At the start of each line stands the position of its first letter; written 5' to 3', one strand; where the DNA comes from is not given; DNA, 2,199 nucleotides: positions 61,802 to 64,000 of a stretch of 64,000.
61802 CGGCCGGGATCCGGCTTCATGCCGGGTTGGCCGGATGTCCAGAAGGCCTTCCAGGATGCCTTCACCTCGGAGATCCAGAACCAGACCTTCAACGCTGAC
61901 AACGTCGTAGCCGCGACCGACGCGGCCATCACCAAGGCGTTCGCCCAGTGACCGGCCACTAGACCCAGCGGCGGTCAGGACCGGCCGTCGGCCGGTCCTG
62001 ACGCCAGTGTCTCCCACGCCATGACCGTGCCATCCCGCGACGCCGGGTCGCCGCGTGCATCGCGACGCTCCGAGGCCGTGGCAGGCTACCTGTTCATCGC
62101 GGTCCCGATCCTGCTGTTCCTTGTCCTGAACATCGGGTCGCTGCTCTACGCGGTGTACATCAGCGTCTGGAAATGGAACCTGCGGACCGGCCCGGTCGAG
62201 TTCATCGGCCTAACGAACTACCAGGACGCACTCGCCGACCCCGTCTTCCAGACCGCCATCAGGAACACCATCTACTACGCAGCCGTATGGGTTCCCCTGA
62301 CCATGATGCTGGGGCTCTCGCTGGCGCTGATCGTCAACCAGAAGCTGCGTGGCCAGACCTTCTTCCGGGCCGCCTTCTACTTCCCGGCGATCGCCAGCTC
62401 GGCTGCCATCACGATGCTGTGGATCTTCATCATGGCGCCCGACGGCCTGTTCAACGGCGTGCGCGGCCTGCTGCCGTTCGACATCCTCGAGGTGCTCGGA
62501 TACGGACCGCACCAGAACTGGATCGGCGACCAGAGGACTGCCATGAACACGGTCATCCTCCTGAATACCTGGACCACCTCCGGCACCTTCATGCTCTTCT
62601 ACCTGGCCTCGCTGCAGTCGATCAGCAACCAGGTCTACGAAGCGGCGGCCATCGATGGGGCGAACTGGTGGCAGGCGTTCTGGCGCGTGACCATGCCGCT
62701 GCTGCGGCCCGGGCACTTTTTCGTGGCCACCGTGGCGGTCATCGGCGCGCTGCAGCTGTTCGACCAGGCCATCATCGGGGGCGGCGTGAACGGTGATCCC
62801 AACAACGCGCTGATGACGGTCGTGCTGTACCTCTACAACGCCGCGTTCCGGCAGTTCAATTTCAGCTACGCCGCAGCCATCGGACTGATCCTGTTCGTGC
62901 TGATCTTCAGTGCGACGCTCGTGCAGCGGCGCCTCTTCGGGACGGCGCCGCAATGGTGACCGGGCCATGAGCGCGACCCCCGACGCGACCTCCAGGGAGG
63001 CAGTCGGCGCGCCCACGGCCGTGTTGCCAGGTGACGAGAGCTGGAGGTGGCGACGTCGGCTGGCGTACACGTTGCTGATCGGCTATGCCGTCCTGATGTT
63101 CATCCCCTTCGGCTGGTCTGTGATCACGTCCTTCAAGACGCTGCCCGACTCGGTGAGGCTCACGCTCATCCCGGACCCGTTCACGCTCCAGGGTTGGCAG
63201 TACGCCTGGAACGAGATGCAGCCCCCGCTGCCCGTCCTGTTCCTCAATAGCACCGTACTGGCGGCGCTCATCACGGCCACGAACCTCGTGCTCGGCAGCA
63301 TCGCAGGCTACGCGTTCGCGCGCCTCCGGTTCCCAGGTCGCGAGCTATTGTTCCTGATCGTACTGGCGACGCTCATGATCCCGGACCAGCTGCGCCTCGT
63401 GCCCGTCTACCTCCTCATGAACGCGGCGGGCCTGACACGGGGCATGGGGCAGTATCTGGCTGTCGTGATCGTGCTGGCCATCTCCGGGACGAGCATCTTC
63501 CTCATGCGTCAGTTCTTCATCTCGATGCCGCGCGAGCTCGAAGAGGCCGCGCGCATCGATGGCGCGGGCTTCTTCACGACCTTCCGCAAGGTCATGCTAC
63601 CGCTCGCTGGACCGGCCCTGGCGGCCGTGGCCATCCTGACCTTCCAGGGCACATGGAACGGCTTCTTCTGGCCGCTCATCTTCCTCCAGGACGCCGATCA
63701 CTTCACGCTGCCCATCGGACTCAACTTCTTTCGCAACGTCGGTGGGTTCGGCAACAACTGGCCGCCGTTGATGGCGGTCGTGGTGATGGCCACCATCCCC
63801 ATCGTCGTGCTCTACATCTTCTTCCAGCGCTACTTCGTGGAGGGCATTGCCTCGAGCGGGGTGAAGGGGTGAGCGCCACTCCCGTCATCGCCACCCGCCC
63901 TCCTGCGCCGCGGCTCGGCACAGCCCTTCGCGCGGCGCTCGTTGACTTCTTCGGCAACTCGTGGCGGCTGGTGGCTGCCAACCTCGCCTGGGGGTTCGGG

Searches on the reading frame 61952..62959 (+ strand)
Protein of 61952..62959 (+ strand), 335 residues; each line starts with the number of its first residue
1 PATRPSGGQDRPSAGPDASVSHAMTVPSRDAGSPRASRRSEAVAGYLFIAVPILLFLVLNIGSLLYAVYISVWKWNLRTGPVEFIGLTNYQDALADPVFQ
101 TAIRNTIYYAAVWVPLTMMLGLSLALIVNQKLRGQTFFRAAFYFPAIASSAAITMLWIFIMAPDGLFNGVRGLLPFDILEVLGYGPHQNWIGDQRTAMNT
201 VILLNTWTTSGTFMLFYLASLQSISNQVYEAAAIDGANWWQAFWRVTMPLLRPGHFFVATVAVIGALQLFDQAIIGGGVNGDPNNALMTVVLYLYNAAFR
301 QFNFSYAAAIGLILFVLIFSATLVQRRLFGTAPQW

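Call 37: search_protein_families(library=pfam, proteins=[window:61952-62959:+], max_evalue=0.00001)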
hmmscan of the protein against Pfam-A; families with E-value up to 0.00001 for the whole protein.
window:61952-62959:+ (335 aa): 1 family
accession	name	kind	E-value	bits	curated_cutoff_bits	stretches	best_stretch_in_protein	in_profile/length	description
PF00528.27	BPD_transp_1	-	6.1e-14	52.6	26.4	1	119-328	3-178/184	Binding-protein-dependent transport system inner membrane component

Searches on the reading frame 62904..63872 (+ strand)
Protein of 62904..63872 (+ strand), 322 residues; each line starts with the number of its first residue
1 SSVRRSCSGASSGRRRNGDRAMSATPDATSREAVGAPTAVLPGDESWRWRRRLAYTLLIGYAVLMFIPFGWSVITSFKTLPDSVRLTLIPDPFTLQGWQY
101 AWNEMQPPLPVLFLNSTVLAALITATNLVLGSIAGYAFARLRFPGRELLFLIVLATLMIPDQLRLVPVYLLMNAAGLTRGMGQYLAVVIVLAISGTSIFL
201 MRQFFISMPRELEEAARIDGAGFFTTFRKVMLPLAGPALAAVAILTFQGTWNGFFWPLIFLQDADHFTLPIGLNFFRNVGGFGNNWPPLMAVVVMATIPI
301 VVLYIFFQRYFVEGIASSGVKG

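Call 37: search_protein_families(library=pfam, proteins=[window:62904-63872:+], max_evalue=0.00001)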
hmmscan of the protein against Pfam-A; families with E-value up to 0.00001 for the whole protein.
window:62904-63872:+ (322 aa): 1 family
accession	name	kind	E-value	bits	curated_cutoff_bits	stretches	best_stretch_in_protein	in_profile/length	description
PF00528.27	BPD_transp_1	-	9e-19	68.3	26.4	1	129-314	3-181/184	Binding-protein-dependent transport system inner membrane component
